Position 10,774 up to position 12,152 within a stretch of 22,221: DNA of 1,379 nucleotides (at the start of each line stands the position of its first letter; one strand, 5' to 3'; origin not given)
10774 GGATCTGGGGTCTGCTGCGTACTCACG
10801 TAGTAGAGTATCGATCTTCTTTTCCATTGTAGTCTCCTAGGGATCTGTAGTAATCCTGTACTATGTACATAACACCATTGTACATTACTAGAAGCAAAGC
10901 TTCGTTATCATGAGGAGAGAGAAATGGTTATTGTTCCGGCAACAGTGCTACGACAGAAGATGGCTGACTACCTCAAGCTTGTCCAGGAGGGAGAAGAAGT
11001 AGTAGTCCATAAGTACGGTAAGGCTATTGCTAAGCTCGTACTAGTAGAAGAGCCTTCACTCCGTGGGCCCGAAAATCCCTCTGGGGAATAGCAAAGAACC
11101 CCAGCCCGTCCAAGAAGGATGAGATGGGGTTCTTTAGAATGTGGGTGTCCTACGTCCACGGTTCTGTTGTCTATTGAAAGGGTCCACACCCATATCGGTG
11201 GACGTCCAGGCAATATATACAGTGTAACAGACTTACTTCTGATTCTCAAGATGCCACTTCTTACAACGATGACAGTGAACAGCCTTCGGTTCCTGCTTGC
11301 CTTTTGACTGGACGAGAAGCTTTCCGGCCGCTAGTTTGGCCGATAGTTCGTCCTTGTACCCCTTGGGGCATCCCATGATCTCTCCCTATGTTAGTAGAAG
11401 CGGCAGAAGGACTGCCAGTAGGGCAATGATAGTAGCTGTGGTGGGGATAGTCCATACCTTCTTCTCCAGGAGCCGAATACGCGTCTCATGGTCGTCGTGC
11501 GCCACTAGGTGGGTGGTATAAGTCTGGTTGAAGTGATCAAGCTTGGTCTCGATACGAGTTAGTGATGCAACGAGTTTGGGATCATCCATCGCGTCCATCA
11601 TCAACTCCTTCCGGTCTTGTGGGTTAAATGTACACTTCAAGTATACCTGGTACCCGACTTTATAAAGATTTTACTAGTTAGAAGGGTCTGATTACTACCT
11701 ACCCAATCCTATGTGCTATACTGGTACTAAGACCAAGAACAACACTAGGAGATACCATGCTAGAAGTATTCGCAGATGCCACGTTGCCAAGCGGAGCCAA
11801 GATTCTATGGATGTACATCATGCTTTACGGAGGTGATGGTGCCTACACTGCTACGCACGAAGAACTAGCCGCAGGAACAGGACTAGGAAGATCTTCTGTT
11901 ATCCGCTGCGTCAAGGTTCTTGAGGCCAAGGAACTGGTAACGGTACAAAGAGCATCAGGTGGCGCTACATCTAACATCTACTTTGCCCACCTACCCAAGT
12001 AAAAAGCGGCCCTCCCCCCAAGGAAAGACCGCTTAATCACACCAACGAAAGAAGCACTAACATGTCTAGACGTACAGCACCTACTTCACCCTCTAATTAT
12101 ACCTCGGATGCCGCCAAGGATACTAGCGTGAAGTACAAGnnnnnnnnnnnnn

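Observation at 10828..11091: Orphan Phd/YefM-fold protein with paired TGTACA palindromes, facing the packaging/late operon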

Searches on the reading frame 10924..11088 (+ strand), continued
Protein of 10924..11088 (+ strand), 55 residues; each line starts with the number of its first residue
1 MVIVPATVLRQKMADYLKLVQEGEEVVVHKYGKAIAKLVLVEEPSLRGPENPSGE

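Call 70: fold_search(model_id=the predicted structure, library=pdb)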
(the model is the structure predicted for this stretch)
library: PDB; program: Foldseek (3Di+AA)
matches with E <= 10: 67; with E <= 0.001: 0
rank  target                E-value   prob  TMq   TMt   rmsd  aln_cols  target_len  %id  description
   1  3die_A                5.9e-01  0.38  0.30  0.16   7.9        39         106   20  Domain swapping of Staphylococcus Aureus thioredoxin W28A mutant (released 2009-03-24)
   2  6jqy_B                1.1e+00  0.66  0.49  0.60   3.7        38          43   26  Crystal structure of N-terminal domain of VapB46 antitoxin from Mycobacterium tuberculosis (released 2020-04-08)
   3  9g12_C                2.3e+00  0.35  0.43  0.29   6.3        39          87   23  Mycobacterium tuberculosis RelBE1 toxin-antitoxin system; rv1247c (relB1 antitoxin), rv1246c (relE1 toxin) (released 2025-12-17)
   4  9w3a_F                2.5e+00  0.20  0.41  0.30   5.6        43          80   21  Crystal structure of PfiAT toxin-antitoxin complex (released 2026-02-11)
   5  5hr1_G                3.0e+00  0.10  0.29  0.21   7.8        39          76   10  Crystal structure of thioredoxin L107A mutant (released 2017-02-22)
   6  4fas_D                4.7e+00  0.08  0.29  0.32   7.1        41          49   17  Complex crystal structure of hydroxylamine oxidoreductase and NE1300 from Nitrosomonas europaea (released 2013-09-04)
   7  3emx_A                5.0e+00  0.12  0.32  0.15   8.7        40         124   22  Crystal structure of thioredoxin from Aeropyrum pernix (released 2008-10-14)
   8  4zlx_A                5.4e+00  0.14  0.41  0.46   7.2        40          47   28  N-terminal DNA binding domain of the antitoxin Phd from phage P1 (released 2016-04-20)
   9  9bxs_E                5.4e+00  0.09  0.29  0.19   6.7        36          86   17  Consensus full-complex model for pre-reduction condition of Bacillus subtilis ribonucleotide reductase complex (released 2025-03-19)
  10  1nsw_A                5.8e+00  0.12  0.29  0.16   5.0        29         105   10  The Crystal Structure of the K18G Mutant of the thioredoxin from Alicyclobacillus acidocaldarius (released 2003-08-05)
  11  6f4g_B                5.8e+00  0.08  0.27  0.16   5.6        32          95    9  'Crystal structure of the Drosophila melanogaster SNF/U2A'/U2-SL4 complex (released 2018-06-20)
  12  2o85                  6.2e+00  0.11  0.29  0.16   5.0        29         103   21  S. Aureus thioredoxin P31T mutant (released 2007-07-24)
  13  2o87                  6.2e+00  0.10  0.28  0.15   5.0        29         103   21  S. aureus thioredoxin P31S mutant (released 2007-07-24)
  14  2mmn_MODEL_1_A        6.2e+00  0.10  0.29  0.16   5.1        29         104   14  Solution Structure of the Reduced Thioredoxin from Plasmodium falciparum (released 2015-04-15)
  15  4yba_B                6.7e+00  0.12  0.28  0.21   4.4        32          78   16  The structure of the C.Kpn2I controller protein (released 2016-03-02)
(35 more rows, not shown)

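Call 93: search_solved_structures(query=A2, max_evalue=0.01, show_alignments=0)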
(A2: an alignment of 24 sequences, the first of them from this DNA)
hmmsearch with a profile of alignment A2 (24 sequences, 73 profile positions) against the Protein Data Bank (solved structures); distinct sequences matched with E-value up to 0.01: 9.
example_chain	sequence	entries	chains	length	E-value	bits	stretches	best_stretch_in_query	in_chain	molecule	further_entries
6jqy_A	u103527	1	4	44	3.2e-10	43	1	1-41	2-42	Antitoxin VapB46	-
3dbo_A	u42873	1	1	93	3.3e-08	36.6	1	1-48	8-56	Uncharacterized protein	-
9g12_C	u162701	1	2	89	8.2e-06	28.9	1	1-55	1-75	Antitoxin RelB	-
3hs2_A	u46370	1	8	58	3.1e-05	27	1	1-39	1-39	Prevent host death protein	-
4zlx_A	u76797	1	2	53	3.2e-05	27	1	1-39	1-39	Antitoxin phd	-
3hry_A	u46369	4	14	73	3.4e-05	26.9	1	1-39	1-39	Prevent host death protein | Antitoxin phd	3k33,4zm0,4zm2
3kh2_E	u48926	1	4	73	0.00077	22.6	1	1-36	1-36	Prevent host death protein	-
3g5o_A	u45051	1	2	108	0.0017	21.5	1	1-43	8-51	Uncharacterized protein Rv2865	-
3k6q_A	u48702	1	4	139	0.0089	19.2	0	1-31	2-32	Putative ligand binding protein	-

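Call 94: search_dna_similar(query=window:10924-11088:+, collection=phages, mode=protein, max_evalue=1, max_rows=30)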
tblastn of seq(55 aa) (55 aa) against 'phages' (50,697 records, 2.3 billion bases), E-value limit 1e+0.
No match.

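Call 96: find_encoding_contigs(protein=P0009, flank=1000, max_places=2)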
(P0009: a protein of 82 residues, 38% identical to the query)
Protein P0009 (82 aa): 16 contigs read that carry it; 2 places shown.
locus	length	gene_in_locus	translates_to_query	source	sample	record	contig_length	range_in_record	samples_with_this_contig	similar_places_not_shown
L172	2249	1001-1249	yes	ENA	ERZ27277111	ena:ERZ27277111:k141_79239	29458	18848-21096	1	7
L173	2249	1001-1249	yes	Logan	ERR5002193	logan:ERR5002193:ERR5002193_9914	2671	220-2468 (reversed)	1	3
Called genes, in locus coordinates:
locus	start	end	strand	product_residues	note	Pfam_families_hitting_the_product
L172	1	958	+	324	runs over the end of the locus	PF01571:GCV_T, PF08669:GCV_T_C (weak)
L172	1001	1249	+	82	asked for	PF02604:PhdYeFM_antitox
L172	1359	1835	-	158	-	-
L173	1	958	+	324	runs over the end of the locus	PF01571:GCV_T, PF08669:GCV_T_C (weak)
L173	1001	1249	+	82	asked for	PF02604:PhdYeFM_antitox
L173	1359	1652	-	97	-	-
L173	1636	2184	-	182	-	-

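Call 97: find_encoding_contigs(protein=P0018, flank=1000, max_places=2)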
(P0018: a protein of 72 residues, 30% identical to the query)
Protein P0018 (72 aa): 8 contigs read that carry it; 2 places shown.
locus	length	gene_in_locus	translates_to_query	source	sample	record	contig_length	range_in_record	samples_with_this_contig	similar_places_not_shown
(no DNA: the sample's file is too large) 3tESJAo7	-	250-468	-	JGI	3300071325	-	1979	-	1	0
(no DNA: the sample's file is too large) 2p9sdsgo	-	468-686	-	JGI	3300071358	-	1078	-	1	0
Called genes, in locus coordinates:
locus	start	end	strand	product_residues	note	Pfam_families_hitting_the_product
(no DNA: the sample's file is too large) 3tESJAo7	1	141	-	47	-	?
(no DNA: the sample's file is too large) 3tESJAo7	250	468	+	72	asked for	PF02604:PhdYeFM_antitox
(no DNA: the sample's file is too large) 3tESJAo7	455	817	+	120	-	PF01850:PIN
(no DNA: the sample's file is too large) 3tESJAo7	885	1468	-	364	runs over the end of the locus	?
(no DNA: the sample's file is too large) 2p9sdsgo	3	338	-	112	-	?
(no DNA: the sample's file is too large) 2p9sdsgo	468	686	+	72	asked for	PF02604:PhdYeFM_antitox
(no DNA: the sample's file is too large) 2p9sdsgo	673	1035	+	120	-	PF01850:PIN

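Call 98: find_encoding_contigs(protein=P0019, flank=1000, max_places=2)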
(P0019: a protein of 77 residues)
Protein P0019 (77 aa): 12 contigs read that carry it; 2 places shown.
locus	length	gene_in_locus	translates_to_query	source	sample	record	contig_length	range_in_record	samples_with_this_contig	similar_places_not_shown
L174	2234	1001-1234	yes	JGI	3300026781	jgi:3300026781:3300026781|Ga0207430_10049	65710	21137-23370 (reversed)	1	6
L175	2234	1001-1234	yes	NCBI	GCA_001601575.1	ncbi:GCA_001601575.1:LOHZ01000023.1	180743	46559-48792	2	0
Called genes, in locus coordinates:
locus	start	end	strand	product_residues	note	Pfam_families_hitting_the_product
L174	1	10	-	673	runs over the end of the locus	PF00497:SBP_bac_3, PF12974:Phosphonate-bd (weak), PF00512:HisKA, PF02518:HATPase_c, PF13589:HATPase_c_3 (faint), PF14501:HATPase_c_5 (weak)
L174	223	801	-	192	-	PF13635:DUF4143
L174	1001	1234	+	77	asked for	PF02604:PhdYeFM_antitox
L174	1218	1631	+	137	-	PF01850:PIN, PF13470:PIN_3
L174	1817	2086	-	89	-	-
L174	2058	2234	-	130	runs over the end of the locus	-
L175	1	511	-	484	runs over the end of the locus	PF13173:AAA_14, PF13635:DUF4143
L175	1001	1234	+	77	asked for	PF02604:PhdYeFM_antitox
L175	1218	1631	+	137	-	PF01850:PIN, PF13470:PIN_3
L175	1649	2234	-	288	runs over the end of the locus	PF00483:NTP_transferase, PF12804:NTP_transf_3 (weak)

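Call 99: find_encoding_contigs(protein=P0025, flank=1000, max_places=2)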
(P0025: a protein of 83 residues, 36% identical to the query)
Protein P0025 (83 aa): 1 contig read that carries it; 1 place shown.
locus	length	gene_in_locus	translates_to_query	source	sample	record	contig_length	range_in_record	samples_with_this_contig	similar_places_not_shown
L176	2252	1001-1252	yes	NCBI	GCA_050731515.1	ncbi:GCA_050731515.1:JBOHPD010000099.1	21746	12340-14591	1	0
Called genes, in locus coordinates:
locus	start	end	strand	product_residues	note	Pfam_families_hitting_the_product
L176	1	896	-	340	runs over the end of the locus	PF13379:NMT1_2, PF09084:NMT1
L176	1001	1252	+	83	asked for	PF02604:PhdYeFM_antitox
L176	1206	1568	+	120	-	PF01850:PIN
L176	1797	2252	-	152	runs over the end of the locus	-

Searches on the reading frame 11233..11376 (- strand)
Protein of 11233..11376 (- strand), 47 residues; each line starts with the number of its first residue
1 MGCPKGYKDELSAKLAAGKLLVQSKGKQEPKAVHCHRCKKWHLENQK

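Call 4: search_protein_families(library=pfam, proteins=[window:11233-11376:-], max_evalue=1)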
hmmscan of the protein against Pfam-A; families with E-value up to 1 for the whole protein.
window:11233-11376:- (47 aa): 0 families

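Call 5: search_protein_families(library=phrogs, proteins=[window:11233-11376:-], max_evalue=1)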
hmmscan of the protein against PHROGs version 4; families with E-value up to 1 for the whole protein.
window:11233-11376:- (47 aa): 2 families
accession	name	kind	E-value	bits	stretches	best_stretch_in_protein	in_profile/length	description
phrog_15216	-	unknown function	0.00081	20.4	1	7-45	21-60/78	-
phrog_9356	-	unknown function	0.5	11.3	1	33-44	30-41/50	-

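Call 61: search_protein_families(library=ncbifam, proteins=[window:11233-11376:-], max_evalue=0.1)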
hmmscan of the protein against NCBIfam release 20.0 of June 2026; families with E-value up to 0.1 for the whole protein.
window:11233-11376:- (47 aa): 0 families

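Call 62: search_protein_families(library=padloc, proteins=[window:11233-11376:-], max_evalue=0.1)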
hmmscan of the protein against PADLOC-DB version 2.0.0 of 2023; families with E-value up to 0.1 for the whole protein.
window:11233-11376:- (47 aa): 0 families

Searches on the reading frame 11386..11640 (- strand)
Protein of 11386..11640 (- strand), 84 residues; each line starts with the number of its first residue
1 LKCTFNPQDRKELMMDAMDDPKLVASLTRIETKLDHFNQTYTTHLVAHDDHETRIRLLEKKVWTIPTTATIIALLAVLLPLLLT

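Call 4: search_protein_families(library=pfam, proteins=[window:11386-11640:-], max_evalue=1)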
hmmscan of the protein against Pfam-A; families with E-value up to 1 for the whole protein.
window:11386-11640:- (84 aa): 3 families
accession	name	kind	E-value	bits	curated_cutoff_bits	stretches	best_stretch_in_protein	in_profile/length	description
PF12464.13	Mac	-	0.00082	20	22.1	1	16-60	9-47/53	Maltose acetyltransferase hexapeptide capping motif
PF23831.1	DUF7201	-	0.003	17.7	27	1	23-75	64-113/142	Coiled-coil region of unknown function (DUF7201)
PF17940.6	TetR_C_31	-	0.044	14.4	27.4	1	11-58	28-74/107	Tetracyclin repressor-like, C-terminal domain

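Call 5: search_protein_families(library=phrogs, proteins=[window:11386-11640:-], max_evalue=1)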
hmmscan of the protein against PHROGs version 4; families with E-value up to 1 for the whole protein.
window:11386-11640:- (84 aa): 6 families
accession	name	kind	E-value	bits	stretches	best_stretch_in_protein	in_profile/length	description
phrog_5225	-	unknown function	3.2e-07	31.6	1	25-79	21-83/92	-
phrog_689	-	lysis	0.00079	20.6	1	19-81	10-84/91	holin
phrog_3399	-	unknown function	0.051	15.2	1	51-73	3-25/48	-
phrog_29319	-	unknown function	0.087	13.9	1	24-35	23-34/43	-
phrog_857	-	unknown function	0.21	11.8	1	15-82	118-183/468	-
phrog_1103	-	unknown function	0.4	11.8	1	12-40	7-34/80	-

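Call 61: search_protein_families(library=ncbifam, proteins=[window:11386-11598:-], max_evalue=0.1)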
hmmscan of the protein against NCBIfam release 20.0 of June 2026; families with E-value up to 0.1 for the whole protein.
window:11386-11598:- (70 aa): 0 families

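Call 62: search_protein_families(library=padloc, proteins=[window:11386-11598:-], max_evalue=0.1)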
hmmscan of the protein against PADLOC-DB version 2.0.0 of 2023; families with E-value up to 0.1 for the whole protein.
window:11386-11598:- (70 aa): 0 families

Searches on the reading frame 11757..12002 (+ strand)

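Call 4: search_protein_families(library=pfam, proteins=[window:11757-12002:+], max_evalue=1)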
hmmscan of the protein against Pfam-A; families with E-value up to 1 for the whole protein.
window:11757-12002:+ (81 aa): 10 families
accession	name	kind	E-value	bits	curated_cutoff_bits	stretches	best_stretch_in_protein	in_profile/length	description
PF13730.12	HTH_36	-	5.2e-06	26.6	25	1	9-60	2-54/55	Helix-turn-helix domain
PF12802.13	MarR_2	-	7.1e-05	23.3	27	1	25-67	16-56/61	MarR family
PF13545.12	HTH_Crp_2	-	0.0002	21.7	27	1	31-65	22-56/70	Crp-like helix-turn-helix domain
PF09339.16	HTH_IclR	-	0.00089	19.4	22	1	35-62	22-49/52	IclR helix-turn-helix domain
PF13412.12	HTH_24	-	0.0036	17.3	21.9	1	32-62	18-48/48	Winged helix-turn-helix DNA-binding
PF01978.25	TrmB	-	0.015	15.6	25.6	1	32-76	23-63/68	Sugar-specific transcriptional regulator TrmB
PF05158.18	RNA_pol_Rpc34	-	0.039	13.8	28.4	1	9-75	81-144/332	RNA polymerase Rpc34 subunit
PF13551.12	HTH_29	-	0.044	14.3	28.1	1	23-71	8-53/64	Winged helix-turn helix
PF00392.27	GntR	-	0.075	13.1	27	1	35-68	28-61/64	Bacterial regulatory proteins, gntR family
PF01047.28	MarR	-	0.25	11.7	24.6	1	33-65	19-51/59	MarR family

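Call 5: search_protein_families(library=phrogs, proteins=[window:11757-12002:+], max_evalue=1)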
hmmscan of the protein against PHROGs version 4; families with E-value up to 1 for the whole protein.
window:11757-12002:+ (81 aa): 15 families
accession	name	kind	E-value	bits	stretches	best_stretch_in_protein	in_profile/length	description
phrog_270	-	DNA, RNA and nucleotide metabolism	2.5e-07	31.4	1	4-80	39-118/383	replication initiation protein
phrog_186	-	DNA, RNA and nucleotide metabolism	5.5e-07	30.6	1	10-67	39-98/308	DnaD-like helicase loader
phrog_428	-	DNA, RNA and nucleotide metabolism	5.5e-06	26.8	1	14-75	107-173/455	replication initiation protein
phrog_678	-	DNA, RNA and nucleotide metabolism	1e-05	26.3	1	4-78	65-135/346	replication initiation O-like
phrog_8102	-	DNA, RNA and nucleotide metabolism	0.0048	17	1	15-75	37-104/337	replication initiation protein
phrog_25806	-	unknown function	0.0074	16.9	1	1-64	1-61/186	-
phrog_391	-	DNA, RNA and nucleotide metabolism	0.01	16.5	1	34-81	40-92/298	replication initiation O-like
phrog_12838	-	DNA, RNA and nucleotide metabolism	0.013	16.5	1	18-68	41-94/116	replication initiation protein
phrog_7498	-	DNA, RNA and nucleotide metabolism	0.086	13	1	28-69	53-94/296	DnaD-like helicase loader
phrog_8540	-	DNA, RNA and nucleotide metabolism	0.18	13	1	26-79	32-87/196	replication initiation O-like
phrog_345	-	DNA, RNA and nucleotide metabolism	0.28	11.8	1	16-66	51-102/297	replication initiation O-like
phrog_1123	-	unknown function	0.29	12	1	32-63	47-78/112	-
phrog_1368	-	transcription regulation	0.29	11.9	1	9-62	6-58/101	transcriptional regulator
phrog_1835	-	DNA, RNA and nucleotide metabolism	0.3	11.4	1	32-75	68-115/301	HTH DNA binding protein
phrog_2030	-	transcription regulation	0.31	11.7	1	31-75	29-72/202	transcriptional regulator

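Call 61: search_protein_families(library=ncbifam, proteins=[window:11757-12002:+], max_evalue=0.1)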
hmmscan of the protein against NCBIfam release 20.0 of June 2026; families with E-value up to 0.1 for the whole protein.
window:11757-12002:+ (81 aa): 0 families
